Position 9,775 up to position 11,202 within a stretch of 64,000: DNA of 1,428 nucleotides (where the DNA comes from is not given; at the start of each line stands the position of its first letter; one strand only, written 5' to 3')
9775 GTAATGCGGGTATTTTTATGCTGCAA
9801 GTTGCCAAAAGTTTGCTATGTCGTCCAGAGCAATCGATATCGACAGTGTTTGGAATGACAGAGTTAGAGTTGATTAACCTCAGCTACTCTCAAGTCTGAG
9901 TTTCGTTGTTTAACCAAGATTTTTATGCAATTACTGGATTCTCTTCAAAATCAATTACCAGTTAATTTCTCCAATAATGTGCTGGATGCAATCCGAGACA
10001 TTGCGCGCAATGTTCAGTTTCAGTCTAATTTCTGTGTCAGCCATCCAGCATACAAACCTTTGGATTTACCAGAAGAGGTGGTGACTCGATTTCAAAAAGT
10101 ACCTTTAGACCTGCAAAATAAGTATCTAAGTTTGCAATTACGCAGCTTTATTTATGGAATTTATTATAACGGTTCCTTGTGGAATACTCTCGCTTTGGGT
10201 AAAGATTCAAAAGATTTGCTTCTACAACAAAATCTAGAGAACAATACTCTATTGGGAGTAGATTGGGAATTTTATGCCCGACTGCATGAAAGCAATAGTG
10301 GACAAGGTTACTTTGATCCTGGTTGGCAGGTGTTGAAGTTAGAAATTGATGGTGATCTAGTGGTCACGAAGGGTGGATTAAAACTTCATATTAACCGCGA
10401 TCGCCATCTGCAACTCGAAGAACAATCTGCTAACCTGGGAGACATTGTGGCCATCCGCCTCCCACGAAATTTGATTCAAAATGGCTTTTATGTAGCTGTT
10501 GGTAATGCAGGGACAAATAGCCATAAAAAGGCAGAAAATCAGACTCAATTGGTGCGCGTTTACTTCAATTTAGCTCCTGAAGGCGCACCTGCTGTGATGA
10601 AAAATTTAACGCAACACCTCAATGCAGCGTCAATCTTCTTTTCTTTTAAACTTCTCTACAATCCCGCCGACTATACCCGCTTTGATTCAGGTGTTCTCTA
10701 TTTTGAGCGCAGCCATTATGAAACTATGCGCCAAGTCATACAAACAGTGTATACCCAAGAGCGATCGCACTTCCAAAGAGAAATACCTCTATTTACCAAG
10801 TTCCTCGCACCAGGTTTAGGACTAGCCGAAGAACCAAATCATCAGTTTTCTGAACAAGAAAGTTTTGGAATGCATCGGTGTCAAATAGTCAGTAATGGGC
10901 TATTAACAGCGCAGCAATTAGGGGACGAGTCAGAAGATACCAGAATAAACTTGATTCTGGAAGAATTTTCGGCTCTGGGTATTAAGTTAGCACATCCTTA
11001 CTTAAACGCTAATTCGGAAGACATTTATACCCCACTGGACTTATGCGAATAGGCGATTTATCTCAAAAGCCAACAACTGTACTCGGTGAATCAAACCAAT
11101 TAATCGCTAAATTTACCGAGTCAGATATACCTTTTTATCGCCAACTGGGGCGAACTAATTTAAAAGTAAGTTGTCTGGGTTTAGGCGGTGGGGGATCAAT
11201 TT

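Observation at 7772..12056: Kinase + HopA1-like + reductase module acting on Cys-free two-peptide GG precursors (class-V-lanthipeptide-type dehydration without any possible lanthionine)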

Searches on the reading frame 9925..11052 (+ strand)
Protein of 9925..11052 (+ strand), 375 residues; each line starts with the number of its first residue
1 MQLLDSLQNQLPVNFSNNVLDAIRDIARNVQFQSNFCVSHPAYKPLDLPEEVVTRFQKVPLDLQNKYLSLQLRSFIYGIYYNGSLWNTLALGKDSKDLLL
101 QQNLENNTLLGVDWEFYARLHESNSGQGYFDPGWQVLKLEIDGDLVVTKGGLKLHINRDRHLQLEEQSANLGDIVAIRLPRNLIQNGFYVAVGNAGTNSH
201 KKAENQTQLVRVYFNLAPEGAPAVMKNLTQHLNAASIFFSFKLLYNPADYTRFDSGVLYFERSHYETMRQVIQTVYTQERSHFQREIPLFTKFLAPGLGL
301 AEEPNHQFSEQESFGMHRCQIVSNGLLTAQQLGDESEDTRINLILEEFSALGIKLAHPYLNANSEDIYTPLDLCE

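Call 4: search_protein_families(library=pfam, proteins=[window:9925-11052:+], max_evalue=0.1)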
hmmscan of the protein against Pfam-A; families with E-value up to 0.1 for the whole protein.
window:9925-11052:+ (375 aa): 1 family
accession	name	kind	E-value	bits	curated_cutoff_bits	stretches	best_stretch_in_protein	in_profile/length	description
PF17914.6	HopA1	-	1.6e-57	194.6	22.7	1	180-360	2-170/170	HopA1 effector protein family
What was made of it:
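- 9925..11052 (+): LanY-like phospho-Ser/Thr lyase (HopA1 family). PF17914 1.6e-57 (call 4).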

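Call 6: search_protein_families(library=ncbifam, proteins=[window:9925-11052:+], max_evalue=0.01)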
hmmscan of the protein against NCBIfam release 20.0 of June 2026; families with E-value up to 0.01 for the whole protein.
window:9925-11052:+ (375 aa): 0 families

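Call 8: find_homologous_proteins(query=window:9925-11052:+)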
Query window:9925-11052:+ (375 aa): 1449 proteins with E <= 0.001 among 2972 candidates; the best 120 are listed.
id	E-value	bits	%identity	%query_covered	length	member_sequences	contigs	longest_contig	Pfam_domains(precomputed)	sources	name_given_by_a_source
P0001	3.9e-251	850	100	100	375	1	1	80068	PF17914.7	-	-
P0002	4.4e-220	748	87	100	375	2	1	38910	PF17914.7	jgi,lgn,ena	jgi:hypothetical protein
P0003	1.7e-203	694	81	100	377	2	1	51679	PF17914.7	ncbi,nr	ncbi:hypothetical protein H6G04_25765 [Calothrix membranacea FACHB-236]|nr:hypothetical protein [Cal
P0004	1.3e-202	691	81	100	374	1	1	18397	PF17914.7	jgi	jgi:hypothetical protein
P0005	9.7e-192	655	77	100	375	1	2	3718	PF17914.7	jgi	jgi:HopA1 effector protein family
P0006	1.9e-160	552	66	95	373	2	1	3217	PF17914.7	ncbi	-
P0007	2.4e-160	552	67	99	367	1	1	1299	PF17914.7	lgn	-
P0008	4.4e-160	551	67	94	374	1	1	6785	PF17914.7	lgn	-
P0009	7.1e-160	550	66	99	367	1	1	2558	PF17914.7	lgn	-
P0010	1.7e-159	549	66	99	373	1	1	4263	PF17914.7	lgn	-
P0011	4.3e-159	547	66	99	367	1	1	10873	PF17914.7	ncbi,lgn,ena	-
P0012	9.7e-159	546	66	95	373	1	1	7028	PF17914.7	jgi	jgi:hypothetical protein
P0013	1.1e-158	546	64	99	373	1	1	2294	PF17914.7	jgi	jgi:hypothetical protein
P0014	2.4e-158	545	65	99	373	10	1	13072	PF17914.7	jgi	-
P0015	6.3e-158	544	65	99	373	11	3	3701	PF17914.7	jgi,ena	jgi:hypothetical protein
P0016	1.1e-157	543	65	99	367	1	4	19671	PF17914.7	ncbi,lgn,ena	-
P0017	1.3e-157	543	66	99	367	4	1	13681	PF17914.7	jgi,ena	-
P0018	2.4e-157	542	66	99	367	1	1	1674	PF17914.7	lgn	-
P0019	2.7e-157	542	66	99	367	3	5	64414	PF17914.7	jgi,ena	jgi:hypothetical protein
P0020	4.5e-157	541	66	99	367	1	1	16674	PF17914.7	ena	-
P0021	1.0e-156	540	65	99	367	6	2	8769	PF17914.7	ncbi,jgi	jgi:hypothetical protein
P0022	1.4e-156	539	65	99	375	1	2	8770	PF17914.7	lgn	-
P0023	2.3e-156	538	66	99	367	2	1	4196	PF17914.7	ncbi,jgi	jgi:hypothetical protein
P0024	4.5e-156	537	66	99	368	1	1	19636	PF17914.7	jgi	jgi:hypothetical protein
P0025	6.0e-156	537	66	99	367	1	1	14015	PF17914.7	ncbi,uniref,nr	ncbi:hypothetical protein H6F50_15635 [Coleofasciculus sp. FACHB-712]|uniref:T3SS effector HopA1 fam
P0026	2.0e-155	535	64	99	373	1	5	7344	PF17914.7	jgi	jgi:hypothetical protein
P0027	3.6e-155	535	65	99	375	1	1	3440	PF17914.7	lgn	-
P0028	4.2e-155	534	65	99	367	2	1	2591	PF17914.7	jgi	-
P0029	6.7e-155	534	65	99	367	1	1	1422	PF17914.7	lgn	-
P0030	9.4e-155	533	62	100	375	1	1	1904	PF17914.7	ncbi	ncbi:MAG: hypothetical protein NVS2B14_17030 [Chamaesiphon sp.]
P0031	9.9e-155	533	65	99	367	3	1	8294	PF17914.7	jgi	-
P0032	1.7e-154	532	64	99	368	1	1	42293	PF17914.7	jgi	jgi:HopA1 effector protein family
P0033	1.7e-154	532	64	99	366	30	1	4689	PF17914.7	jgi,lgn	-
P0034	1.8e-154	532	64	99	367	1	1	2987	PF17914.7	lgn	-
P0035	1.8e-154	532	65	99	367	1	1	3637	PF17914.7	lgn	-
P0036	2.4e-154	532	65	99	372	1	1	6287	PF17914.7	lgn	-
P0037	2.8e-154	532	65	100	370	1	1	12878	PF17914.7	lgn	-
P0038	2.9e-154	532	64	99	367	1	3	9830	PF17914.7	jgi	jgi:hypothetical protein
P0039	3.3e-154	531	64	99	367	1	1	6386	PF17914.7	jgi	-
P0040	4.4e-154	531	64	99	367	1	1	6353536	PF17914.7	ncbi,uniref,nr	ncbi:T3SS effector HopA1 family protein [Chroococcidiopsis sp. CCNUC1]|uniref:T3SS effector HopA1 fa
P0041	4.5e-154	531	65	99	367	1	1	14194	PF17914.7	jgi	jgi:hypothetical protein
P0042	6.7e-154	530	62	100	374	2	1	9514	PF17914.7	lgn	-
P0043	8.8e-154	530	63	99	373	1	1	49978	PF17914.7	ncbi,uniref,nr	ncbi:MAG: hypothetical protein N4J56_008055 [Chroococcidiopsis sp. SAG 2025]|uniref:T3SS effector Ho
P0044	9.0e-154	530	65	99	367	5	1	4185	PF17914.7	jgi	-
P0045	1.2e-153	530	64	99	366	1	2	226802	PF17914.7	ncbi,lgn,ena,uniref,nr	ncbi:T3SS effector HopA1 family protein [Nostoc sp. LPT]|uniref:T3SS effector HopA1 family protein n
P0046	1.6e-153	529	65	99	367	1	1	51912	PF17914.7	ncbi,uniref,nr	ncbi:hypothetical protein H6F74_27360 [Trichocoleus sp. FACHB-90]|uniref:T3SS effector HopA1 family 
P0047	2.2e-153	529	63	99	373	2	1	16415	PF17914.7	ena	-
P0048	2.2e-153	529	65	99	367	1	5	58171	PF17914.7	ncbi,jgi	jgi:hypothetical protein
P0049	3.5e-153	528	63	99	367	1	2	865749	PF17914.7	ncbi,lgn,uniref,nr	ncbi:hypothetical protein NIES4072_71510 [Nostoc commune NIES-4072]|uniref:Uncharacterized protein n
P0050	3.5e-153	528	64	99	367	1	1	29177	PF17914.7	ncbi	-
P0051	3.6e-153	528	65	99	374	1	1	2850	PF17914.7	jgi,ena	jgi:hypothetical protein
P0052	5.1e-153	527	64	95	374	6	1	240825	PF17914.7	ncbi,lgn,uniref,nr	ncbi:MAG: T3SS effector HopA1 family protein [Nostoc sp. DedQUE08]|uniref:T3SS effector HopA1 family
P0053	5.4e-153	527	64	99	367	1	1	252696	PF17914.7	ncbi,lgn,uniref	ncbi:MAG: T3SS effector HopA1 family protein [Nostoc sp.]|uniref:T3SS effector HopA1 family protein 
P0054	6.5e-153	527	63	99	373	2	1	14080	PF17914.7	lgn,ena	-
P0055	6.6e-153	527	64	99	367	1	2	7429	PF17914.7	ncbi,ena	-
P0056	1.1e-152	526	64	99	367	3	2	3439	PF17914.7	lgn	-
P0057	2.2e-152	525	64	99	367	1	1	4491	PF17914.7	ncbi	-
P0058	2.3e-152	525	66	94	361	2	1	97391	PF17914.7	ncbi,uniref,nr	ncbi:hypothetical protein I8752_35350 [Nostocaceae cyanobacterium CENA369]|uniref:Uncharacterized pr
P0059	2.5e-152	525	63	99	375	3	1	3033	PF17914.7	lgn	-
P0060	4.4e-152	524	65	94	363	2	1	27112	PF17914.7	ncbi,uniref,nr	ncbi:MAG: hypothetical protein HWQ35_03040 [Nostoc sp. NMS1]|uniref:T3SS effector HopA1 family prote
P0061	4.9e-152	524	63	99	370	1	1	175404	PF17914.7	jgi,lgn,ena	-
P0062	1.3e-151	523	62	99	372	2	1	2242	PF17914.7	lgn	-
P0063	1.3e-151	523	64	99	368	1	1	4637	PF17914.7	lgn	-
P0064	1.5e-151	523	66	95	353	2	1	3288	PF17914.7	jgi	jgi:hypothetical protein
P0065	1.6e-151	522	64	99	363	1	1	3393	PF17914.7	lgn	-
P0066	1.8e-151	522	63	100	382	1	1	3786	PF17914.7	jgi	jgi:HopA1 effector protein family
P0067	2.2e-151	522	63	99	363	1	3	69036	PF17914.7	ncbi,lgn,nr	ncbi:MAG: T3SS effector HopA1 family protein [Nostoc sp. ChiSLP02]|nr:T3SS effector HopA1 family pro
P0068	2.5e-151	522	64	100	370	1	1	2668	PF17914.7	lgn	-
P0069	2.6e-151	522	64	99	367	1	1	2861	PF17914.7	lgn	-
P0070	2.7e-151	522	64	99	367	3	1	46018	PF17914.7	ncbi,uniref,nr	ncbi:T3SS effector HopA1 family protein [Brasilonema octagenarum]|uniref:Uncharacterized protein n=1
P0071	3.1e-151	522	62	99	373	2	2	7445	PF17914.7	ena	-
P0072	3.7e-151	521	53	99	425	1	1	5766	PF17914.7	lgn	-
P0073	4.5e-151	521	63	99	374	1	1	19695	PF17914.7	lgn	-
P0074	5.2e-151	521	62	99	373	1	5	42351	PF17914.7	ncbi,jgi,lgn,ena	-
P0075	5.7e-151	521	64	99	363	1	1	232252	PF17914.7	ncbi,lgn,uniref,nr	ncbi:MAG: T3SS effector HopA1 family protein [Nostoc sp. DedQUE05]|uniref:T3SS effector HopA1 family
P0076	5.8e-151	521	63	99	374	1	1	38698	PF17914.7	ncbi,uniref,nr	ncbi:T3SS effector HopA1 family protein [Rivularia sp. UHCC 0363]|uniref:T3SS effector HopA1 family 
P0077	1.1e-150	520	63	99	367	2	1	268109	PF17914.7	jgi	jgi:hypothetical protein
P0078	1.1e-150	520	66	93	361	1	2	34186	PF17914.7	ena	-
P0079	1.2e-150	520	62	99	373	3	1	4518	PF17914.7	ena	-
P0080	1.5e-150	519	63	99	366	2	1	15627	PF17914.7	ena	-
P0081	2.4e-150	519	62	100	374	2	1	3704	PF17914.7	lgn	-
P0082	2.5e-150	519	63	100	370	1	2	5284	PF17914.7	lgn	-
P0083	2.8e-150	518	63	96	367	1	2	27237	PF17914.7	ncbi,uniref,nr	ncbi:hypothetical protein H6G76_30910 [Nostoc sp. FACHB-152]|uniref:T3SS effector HopA1 family prote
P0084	3.0e-150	518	63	99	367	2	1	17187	PF17914.7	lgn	-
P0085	4.3e-150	518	62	99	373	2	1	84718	PF17914.7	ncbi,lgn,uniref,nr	ncbi:MAG: T3SS effector HopA1 family protein [Nostoc sp. DedQUE12b]|uniref:T3SS effector HopA1 famil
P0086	5.4e-150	518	63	99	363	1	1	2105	PF17914.7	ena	-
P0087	6.1e-150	517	61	99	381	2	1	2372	PF17914.7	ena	-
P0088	6.7e-150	517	62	99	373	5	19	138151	PF17914.7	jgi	jgi:hypothetical protein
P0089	7.3e-150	517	63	99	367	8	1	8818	PF17914.7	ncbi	-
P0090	8.1e-150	517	64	99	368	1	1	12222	PF17914.7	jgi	jgi:hypothetical protein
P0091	9.7e-150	517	63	100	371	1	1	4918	PF17914.7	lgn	-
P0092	9.8e-150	517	62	100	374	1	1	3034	PF17914.7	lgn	-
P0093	1.6e-149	516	64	99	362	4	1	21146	PF17914.7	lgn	-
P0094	1.9e-149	516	63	99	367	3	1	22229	PF17914.7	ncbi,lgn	-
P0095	1.9e-149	516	63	99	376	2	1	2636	PF17914.7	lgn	-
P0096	2.0e-149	516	62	99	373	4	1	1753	PF17914.7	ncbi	-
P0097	2.1e-149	516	64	97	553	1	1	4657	PF17914.7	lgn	-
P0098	2.4e-149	515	62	100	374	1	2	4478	PF17914.7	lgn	-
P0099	2.5e-149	515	63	99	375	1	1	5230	PF17914.7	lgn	-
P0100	2.5e-149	515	63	99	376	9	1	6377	PF17914.7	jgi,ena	-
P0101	3.3e-149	515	63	99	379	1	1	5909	PF17914.7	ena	-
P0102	3.7e-149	515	63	99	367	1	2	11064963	PF17914.7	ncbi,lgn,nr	ncbi:hypothetical protein NIES4071_43180 [Calothrix sp. NIES-4071]|nr:hypothetical protein NIES4071_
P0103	3.7e-149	515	62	99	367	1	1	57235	PF17914.7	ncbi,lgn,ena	-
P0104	4.2e-149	515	63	99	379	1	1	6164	PF17914.7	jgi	-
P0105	4.7e-149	514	62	99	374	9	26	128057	PF17914.7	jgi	jgi:hypothetical protein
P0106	4.9e-149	514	62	99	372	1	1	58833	PF17914.7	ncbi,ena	-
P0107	6.4e-149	514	64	99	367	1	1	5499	PF17914.7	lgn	-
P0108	7.7e-149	514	61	100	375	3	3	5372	PF17914.7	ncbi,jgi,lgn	ncbi:MAG TPA: T3SS effector HopA1 family protein [Chroococcales cyanobacterium]|jgi:hypothetical pro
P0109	8.3e-149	514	64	99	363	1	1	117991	PF17914.7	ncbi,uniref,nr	ncbi:T3SS effector HopA1 family protein [Nostoc sp. UIC 10630]|uniref:T3SS effector HopA1 family pro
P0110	9.1e-149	513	62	99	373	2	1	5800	PF17914.7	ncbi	-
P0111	1.0e-148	513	62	100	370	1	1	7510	PF17914.7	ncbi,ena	-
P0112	1.1e-148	513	63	95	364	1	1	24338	PF17914.7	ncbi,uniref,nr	ncbi:T3SS effector HopA1 family protein [Nostoc sp. UHCC 0251]|uniref:T3SS effector HopA1 family pro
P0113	1.3e-148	513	63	99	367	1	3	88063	PF17914.7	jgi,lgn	-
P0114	1.6e-148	513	61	100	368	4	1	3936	PF17914.7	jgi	jgi:HopA1 effector protein family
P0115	1.7e-148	513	61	100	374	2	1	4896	PF17914.7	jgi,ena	-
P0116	2.3e-148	512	62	99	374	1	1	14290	PF17914.7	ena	-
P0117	3.7e-148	511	62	97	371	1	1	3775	PF17914.7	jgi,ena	-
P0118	5.1e-148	511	62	100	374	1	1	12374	PF17914.7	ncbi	ncbi:MAG TPA: T3SS effector HopA1 family protein [Allocoleopsis sp.]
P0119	6.2e-148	511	63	99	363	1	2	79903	PF17914.7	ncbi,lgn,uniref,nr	ncbi:T3SS effector HopA1 family protein [Nostoc sp. ChiQUE01b]|uniref:T3SS effector HopA1 family pro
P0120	7.3e-148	510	62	99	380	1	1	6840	PF17914.7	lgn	-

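Call 14: find_related_loci(query=A1, collection=genome_contigs, flank=9000)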
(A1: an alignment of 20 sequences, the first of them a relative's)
Query A1 (375 aa) in genome_contigs; peptide patterns used: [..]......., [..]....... (x = any residue, [..] = any of these).
598 stretches matched a pattern (row limit reached: there are more); 543 encode a relative of the query (tblastn E <= 1e-3); the best 80 are kept; 80 distinct loci.
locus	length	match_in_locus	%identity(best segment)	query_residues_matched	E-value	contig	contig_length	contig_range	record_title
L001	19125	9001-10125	81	1-375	0e+0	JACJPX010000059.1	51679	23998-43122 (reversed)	Calothrix membranacea FACHB-236 contig59, whole genome shotgun sequence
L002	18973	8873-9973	65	1-373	5e-166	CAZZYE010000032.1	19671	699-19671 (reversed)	MAG: uncultured Stigonema sp. isolate Brown_Z.bin.1 genome assembly, contig: NODE_624_length_19671_cov_6.497910, whole g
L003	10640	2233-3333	65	1-373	4e-165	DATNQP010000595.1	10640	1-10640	MAG TPA_asm: Leptolyngbyaceae cyanobacterium isolate SMAG_U16510 k141_182204, whole genome shotgun sequence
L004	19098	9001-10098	64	1-372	4e-162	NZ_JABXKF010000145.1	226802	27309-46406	MAG: Nostoc sp. LPT NODE_5_length_226802_cov_99.8699, whole genome shotgun sequence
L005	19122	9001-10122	63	1-373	8e-161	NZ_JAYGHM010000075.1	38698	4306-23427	Rivularia sp. UHCC 0363 00196__length=38698, whole genome shotgun sequence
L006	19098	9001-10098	64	1-372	4e-160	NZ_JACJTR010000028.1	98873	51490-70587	Nostoc sp. FACHB-892 contig28, whole genome shotgun sequence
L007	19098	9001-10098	63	1-372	1e-159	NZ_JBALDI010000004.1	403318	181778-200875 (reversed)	MAG: Nostoc sp. isolate P14318 bin 17 NODE_1_length_403318_cov_94.665389, whole genome shotgun sequence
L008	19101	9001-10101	64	1-373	2e-159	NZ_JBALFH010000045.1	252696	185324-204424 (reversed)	MAG: Nostoc sp. isolate P9820 bin 6 NODE_10_length_252696_cov_50.930321, whole genome shotgun sequence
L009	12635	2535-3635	64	1-373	2e-159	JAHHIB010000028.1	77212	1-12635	MAG: Scytonema hyalinum WJT4-NPBG1 scaffold_148_c1, whole genome shotgun sequence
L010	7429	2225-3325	64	1-373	3e-159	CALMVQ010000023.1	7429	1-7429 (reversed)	MAG TPA_asm: uncultured Scytonema sp. isolate SRR13685156_bin.26_CONCOCT_v1.1_MAG genome assembly, contig: NODE_2883_len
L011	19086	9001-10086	63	1-372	1e-158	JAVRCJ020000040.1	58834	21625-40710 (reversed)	MAG: Nostoc sp. DedSLP01 Nostoc_sp_DedSLP01_40, whole genome shotgun sequence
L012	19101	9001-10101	63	1-373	4e-158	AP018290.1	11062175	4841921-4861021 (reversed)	Calothrix sp. NIES-4105 DNA, nearly complete genome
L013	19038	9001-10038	66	21-372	6e-158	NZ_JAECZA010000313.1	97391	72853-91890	Dendronalium phyllosphericum CENA369 scaffold436, whole genome shotgun sequence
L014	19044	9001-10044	65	19-372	1e-157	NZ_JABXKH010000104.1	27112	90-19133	MAG: Nostoc sp. NMS2 NODE_2237_length_27112_cov_254.375, whole genome shotgun sequence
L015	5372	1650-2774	61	1-374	1e-158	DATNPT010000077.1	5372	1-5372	MAG TPA_asm: Chroococcales cyanobacterium isolate SMAG_U16488 k141_4067732, whole genome shotgun sequence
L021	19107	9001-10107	63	1-372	8e-156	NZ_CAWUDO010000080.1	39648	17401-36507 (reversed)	Nostoc sp. CCY 9925 isolate Nostoc CCY 9925 NODE_80_length_39648_cov_128.841361, whole genome shotgun sequence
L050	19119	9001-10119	60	2-375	7e-150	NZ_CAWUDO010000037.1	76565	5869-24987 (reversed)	Nostoc sp. CCY 9925 isolate Nostoc CCY 9925 NODE_37_length_76565_cov_118.030689, whole genome shotgun sequence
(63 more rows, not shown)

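Call 23: search_solved_structures(query=window:9925-11052:+, max_evalue=1, show_alignments=2)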
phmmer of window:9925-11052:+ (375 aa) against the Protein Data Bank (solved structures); distinct sequences matched with E-value up to 1: 1.
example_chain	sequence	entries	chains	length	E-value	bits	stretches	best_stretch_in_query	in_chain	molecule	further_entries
9dk1_B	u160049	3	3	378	1.6e-07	33.9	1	177-337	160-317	Lyase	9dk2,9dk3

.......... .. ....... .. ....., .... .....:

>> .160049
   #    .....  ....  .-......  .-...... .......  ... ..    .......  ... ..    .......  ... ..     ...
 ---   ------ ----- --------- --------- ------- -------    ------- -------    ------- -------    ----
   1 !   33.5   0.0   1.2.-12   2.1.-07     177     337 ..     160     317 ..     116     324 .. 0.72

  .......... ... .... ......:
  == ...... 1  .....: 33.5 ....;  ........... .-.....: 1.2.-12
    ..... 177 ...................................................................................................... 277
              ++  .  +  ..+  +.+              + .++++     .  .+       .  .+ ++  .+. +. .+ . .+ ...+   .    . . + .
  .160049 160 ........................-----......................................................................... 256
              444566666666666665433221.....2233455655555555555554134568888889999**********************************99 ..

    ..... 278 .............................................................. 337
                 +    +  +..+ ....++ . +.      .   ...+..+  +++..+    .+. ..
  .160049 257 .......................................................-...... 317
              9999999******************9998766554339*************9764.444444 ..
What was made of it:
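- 9925..11052 (+): Matches the LxmY lyase 9dk1_B at 1.6e-7 (call 23).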
